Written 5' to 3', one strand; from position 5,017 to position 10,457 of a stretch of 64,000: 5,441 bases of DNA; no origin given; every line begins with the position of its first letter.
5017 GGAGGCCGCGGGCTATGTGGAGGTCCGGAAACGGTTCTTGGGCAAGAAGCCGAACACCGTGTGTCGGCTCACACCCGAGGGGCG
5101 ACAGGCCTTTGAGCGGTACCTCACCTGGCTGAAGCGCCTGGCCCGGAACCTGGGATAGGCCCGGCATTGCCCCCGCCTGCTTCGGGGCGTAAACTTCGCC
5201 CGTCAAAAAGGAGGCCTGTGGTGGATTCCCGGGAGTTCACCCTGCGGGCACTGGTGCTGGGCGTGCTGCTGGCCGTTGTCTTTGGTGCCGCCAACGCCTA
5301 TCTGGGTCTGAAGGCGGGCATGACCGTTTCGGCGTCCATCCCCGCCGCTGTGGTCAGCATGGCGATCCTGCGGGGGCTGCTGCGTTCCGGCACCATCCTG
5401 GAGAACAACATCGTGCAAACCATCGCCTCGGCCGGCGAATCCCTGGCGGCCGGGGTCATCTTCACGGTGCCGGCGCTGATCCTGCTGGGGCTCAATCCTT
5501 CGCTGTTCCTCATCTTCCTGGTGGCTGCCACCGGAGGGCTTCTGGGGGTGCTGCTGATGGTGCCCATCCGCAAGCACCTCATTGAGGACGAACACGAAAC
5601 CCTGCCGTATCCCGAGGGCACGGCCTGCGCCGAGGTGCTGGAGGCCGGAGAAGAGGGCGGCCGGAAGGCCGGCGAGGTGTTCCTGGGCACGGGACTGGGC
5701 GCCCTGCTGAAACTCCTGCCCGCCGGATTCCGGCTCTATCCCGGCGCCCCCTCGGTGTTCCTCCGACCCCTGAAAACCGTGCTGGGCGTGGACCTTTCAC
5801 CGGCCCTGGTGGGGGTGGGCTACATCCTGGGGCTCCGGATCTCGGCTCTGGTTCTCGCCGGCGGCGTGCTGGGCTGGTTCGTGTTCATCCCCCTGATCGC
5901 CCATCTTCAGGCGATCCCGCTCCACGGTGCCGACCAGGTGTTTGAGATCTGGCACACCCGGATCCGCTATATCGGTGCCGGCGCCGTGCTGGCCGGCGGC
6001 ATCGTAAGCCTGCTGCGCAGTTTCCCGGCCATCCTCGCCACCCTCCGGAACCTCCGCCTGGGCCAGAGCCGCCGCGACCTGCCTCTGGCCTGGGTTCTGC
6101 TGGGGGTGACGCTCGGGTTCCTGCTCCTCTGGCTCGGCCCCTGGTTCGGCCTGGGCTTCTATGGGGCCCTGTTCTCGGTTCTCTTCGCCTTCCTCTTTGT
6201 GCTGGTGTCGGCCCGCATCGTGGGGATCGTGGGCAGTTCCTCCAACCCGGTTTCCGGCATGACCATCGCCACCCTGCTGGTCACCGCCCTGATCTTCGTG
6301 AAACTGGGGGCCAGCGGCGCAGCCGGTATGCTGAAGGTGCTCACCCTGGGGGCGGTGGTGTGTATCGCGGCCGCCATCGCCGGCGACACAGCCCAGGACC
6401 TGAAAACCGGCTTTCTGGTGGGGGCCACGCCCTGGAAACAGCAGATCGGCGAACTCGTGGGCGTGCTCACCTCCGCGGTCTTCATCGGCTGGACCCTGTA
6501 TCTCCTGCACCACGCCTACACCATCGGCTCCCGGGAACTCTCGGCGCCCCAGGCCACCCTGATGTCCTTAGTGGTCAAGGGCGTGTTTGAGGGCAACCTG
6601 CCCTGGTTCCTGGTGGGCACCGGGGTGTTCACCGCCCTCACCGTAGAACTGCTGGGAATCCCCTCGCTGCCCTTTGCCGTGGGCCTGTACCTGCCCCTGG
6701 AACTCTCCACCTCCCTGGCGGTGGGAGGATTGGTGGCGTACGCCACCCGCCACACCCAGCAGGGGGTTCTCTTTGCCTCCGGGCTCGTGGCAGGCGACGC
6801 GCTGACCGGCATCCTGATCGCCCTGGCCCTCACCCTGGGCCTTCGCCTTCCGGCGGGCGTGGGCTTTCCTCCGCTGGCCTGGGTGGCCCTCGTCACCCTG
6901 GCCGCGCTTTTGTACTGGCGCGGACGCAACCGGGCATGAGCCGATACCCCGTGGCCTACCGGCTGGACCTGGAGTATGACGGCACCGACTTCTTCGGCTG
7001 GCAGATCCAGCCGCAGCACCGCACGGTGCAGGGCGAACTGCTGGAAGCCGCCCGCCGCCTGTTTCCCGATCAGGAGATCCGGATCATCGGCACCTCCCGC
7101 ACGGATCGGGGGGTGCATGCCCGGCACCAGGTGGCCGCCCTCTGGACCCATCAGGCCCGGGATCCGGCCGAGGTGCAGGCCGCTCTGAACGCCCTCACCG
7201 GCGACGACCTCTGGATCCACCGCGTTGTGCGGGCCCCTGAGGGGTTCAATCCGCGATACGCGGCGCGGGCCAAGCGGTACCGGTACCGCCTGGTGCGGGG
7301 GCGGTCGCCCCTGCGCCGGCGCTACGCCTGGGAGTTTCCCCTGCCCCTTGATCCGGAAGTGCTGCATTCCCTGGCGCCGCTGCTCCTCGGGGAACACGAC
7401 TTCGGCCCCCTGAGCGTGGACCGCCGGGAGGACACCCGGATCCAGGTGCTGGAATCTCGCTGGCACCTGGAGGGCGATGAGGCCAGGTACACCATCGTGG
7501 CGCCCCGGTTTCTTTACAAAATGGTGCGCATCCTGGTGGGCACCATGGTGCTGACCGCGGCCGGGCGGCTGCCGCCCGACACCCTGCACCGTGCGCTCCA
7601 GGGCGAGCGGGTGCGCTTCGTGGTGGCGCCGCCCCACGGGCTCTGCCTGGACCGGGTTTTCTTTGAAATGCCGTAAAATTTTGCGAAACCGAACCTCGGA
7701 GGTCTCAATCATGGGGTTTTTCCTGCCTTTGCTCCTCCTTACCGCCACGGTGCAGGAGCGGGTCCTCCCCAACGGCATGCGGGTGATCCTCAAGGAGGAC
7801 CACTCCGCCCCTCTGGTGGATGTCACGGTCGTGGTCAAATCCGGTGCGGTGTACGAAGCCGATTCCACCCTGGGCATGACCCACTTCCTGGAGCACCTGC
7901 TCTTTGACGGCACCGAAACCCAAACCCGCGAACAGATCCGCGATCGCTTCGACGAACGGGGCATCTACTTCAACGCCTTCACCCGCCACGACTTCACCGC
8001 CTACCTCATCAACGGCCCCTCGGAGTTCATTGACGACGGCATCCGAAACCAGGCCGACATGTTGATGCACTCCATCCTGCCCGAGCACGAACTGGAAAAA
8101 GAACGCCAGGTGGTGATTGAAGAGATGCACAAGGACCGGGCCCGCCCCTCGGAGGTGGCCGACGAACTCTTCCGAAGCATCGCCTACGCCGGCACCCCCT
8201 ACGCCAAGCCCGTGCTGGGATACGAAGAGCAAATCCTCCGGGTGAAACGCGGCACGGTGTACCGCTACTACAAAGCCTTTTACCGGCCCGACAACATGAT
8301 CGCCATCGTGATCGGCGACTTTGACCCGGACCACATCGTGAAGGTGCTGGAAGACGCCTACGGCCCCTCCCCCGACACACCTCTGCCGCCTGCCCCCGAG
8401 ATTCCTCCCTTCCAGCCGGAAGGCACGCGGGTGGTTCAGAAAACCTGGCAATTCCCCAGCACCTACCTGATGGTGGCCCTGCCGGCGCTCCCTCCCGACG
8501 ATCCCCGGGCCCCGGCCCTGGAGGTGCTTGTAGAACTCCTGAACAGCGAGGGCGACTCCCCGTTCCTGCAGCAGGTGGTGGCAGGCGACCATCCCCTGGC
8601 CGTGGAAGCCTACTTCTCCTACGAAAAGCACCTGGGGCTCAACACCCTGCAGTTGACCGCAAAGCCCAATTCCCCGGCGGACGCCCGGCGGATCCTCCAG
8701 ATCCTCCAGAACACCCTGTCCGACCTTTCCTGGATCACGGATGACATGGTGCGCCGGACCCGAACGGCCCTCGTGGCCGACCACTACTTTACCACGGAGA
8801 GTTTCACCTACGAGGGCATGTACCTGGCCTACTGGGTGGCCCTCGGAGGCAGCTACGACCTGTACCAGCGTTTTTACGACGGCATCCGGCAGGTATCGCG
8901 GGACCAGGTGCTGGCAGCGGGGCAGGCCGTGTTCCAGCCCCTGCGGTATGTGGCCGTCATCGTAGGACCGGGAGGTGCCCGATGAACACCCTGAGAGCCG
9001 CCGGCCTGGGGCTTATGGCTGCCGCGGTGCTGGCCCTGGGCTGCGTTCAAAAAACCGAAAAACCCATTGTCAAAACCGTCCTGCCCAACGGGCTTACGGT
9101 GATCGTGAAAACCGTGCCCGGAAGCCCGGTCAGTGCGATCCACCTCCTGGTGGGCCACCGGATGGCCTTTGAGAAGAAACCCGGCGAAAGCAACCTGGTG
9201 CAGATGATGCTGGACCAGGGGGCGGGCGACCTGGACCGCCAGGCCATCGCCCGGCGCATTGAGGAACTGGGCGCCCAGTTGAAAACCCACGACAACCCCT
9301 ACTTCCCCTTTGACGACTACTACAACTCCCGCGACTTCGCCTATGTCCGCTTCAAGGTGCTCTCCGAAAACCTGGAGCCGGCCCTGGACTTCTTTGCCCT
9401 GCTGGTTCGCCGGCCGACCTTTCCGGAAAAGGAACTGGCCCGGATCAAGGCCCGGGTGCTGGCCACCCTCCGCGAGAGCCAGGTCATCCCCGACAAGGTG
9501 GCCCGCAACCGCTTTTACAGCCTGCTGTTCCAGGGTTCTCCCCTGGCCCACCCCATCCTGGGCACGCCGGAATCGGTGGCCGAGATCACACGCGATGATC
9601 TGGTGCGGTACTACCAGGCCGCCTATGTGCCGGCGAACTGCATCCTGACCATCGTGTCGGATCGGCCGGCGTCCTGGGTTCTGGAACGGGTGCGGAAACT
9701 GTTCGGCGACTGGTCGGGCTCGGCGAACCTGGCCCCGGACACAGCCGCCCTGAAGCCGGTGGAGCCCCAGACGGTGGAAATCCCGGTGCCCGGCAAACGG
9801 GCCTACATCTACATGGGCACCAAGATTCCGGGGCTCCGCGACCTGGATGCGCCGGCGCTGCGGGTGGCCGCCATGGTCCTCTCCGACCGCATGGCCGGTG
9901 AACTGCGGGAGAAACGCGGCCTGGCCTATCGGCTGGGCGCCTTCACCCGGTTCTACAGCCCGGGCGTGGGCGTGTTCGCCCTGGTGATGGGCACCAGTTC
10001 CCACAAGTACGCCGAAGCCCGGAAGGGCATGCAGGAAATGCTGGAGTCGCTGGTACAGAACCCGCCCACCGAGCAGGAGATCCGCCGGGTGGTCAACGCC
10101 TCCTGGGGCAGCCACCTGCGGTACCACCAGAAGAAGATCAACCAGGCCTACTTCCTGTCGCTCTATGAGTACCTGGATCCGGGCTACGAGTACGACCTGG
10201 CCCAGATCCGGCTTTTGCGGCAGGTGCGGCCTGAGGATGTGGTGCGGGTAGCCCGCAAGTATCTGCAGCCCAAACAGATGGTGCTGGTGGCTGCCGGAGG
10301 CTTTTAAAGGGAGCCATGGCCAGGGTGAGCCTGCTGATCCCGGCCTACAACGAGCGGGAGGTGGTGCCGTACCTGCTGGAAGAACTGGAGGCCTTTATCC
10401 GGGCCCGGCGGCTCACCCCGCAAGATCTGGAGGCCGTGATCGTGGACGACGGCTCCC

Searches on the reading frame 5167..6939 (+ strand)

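Call 3: search_protein_families(library=pfam, proteins=[window:5167-6939:+], max_evalue=0.01)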
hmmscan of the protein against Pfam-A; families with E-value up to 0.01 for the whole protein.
window:5167-6939:+ (590 aa): 1 family
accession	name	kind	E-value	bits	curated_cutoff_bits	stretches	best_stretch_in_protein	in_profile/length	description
PF03169.20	OPT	-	1.1e-94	318.8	25.8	1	23-554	1-622/623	OPT oligopeptide transporter protein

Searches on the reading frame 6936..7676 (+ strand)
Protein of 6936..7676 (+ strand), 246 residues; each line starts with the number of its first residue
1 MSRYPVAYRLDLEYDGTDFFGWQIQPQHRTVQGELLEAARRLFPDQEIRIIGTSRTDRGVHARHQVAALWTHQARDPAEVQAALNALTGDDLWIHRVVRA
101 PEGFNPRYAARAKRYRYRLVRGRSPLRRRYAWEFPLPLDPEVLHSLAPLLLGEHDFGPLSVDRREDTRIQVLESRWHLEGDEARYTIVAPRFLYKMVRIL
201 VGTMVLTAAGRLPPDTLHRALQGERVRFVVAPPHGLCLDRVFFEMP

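Call 3: search_protein_families(library=pfam, proteins=[window:6936-7676:+], max_evalue=0.01)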
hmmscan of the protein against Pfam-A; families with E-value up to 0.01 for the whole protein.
window:6936-7676:+ (246 aa): 1 family
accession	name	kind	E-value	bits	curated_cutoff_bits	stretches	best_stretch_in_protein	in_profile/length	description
PF01416.25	PseudoU_synth_1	-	3.1e-28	98.8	23.3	2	148-243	3-107/108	tRNA pseudouridine synthase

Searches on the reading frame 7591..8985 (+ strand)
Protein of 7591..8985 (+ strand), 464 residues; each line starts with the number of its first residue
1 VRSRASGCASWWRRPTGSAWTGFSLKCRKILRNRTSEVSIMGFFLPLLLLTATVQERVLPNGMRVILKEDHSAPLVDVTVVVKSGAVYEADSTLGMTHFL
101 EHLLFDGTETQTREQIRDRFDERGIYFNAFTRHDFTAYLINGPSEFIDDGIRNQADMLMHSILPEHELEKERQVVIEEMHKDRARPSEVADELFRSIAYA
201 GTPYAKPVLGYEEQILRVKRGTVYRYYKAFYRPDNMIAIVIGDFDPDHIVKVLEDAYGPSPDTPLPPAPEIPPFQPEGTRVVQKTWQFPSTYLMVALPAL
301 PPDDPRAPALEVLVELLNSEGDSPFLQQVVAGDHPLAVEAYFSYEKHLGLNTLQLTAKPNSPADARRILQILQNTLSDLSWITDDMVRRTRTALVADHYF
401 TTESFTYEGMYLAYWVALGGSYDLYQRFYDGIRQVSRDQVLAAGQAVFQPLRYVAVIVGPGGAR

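Call 3: search_protein_families(library=pfam, proteins=[window:7591-8985:+], max_evalue=0.01)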
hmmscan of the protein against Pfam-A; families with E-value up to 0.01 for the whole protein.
window:7591-8985:+ (464 aa): 2 families
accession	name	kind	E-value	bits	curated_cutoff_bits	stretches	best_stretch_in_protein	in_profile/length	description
PF00675.25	Peptidase_M16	-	1.7e-25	90.1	22.3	1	64-210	1-147/149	Insulinase (Peptidase family M16)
PF05193.26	Peptidase_M16_C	-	6.5e-23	82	23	1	219-380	3-165/181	Peptidase M16 inactive domain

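Call 4: search_protein_families(library=ncbifam, proteins=[window:7591-8985:+], max_evalue=0.01)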
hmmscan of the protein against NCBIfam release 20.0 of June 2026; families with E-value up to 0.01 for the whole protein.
window:7591-8985:+ (464 aa): 4 families
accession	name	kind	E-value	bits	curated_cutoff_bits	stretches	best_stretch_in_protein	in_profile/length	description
NF047421.1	YfmH_fam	equivalog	2.6e-20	73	250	1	94-255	60-216/425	EF-P 5-aminopentanol modification-associated protein YfmH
TIGR02110.1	PQQ_syn_pqqF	equivalog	3.3e-13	49.3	320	1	58-180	4-127/697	pyrroloquinoline quinone biosynthesis protein PqqF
NF011681.0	PRK15101.1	equivalog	2.9e-12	45.4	765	1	58-260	48-255/961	pitrilysin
NF047422.1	YfmF_fam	equivalog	3.3e-08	32.8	285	1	168-447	124-401/412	EF-P 5-aminopentanol modification-associated protein YfmF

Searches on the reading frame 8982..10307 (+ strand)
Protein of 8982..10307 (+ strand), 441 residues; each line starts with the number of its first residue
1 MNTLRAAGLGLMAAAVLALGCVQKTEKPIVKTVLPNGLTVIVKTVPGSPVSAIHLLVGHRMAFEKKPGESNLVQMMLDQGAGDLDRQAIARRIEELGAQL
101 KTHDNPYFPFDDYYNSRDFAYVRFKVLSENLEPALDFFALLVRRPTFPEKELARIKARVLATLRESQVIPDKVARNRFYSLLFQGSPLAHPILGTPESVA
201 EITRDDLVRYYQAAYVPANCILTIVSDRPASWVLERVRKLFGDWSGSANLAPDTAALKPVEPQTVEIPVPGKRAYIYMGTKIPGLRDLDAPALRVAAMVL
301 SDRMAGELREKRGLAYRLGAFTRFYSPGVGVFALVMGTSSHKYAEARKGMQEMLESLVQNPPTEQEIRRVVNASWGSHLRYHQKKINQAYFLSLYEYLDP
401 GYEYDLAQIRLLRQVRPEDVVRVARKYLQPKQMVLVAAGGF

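Call 3: search_protein_families(library=pfam, proteins=[window:8982-10307:+], max_evalue=0.01)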
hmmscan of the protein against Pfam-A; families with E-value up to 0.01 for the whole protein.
window:8982-10307:+ (441 aa): 2 families
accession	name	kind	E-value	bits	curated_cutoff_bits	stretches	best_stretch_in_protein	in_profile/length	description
PF05193.26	Peptidase_M16_C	-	5.4e-30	105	23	1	202-373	2-180/181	Peptidase M16 inactive domain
PF00675.25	Peptidase_M16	-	2.2e-12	47.5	22.3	1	42-195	4-148/149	Insulinase (Peptidase family M16)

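Call 4: search_protein_families(library=ncbifam, proteins=[window:8982-10307:+], max_evalue=0.01)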
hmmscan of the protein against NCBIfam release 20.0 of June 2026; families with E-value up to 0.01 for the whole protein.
window:8982-10307:+ (441 aa): 2 families
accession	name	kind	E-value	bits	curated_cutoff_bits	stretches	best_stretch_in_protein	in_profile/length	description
NF047422.1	YfmF_fam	equivalog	5.8e-12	45.2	285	1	171-427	143-401/412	EF-P 5-aminopentanol modification-associated protein YfmF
NF047421.1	YfmH_fam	equivalog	1e-10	41.4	250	1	128-434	109-417/425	EF-P 5-aminopentanol modification-associated protein YfmH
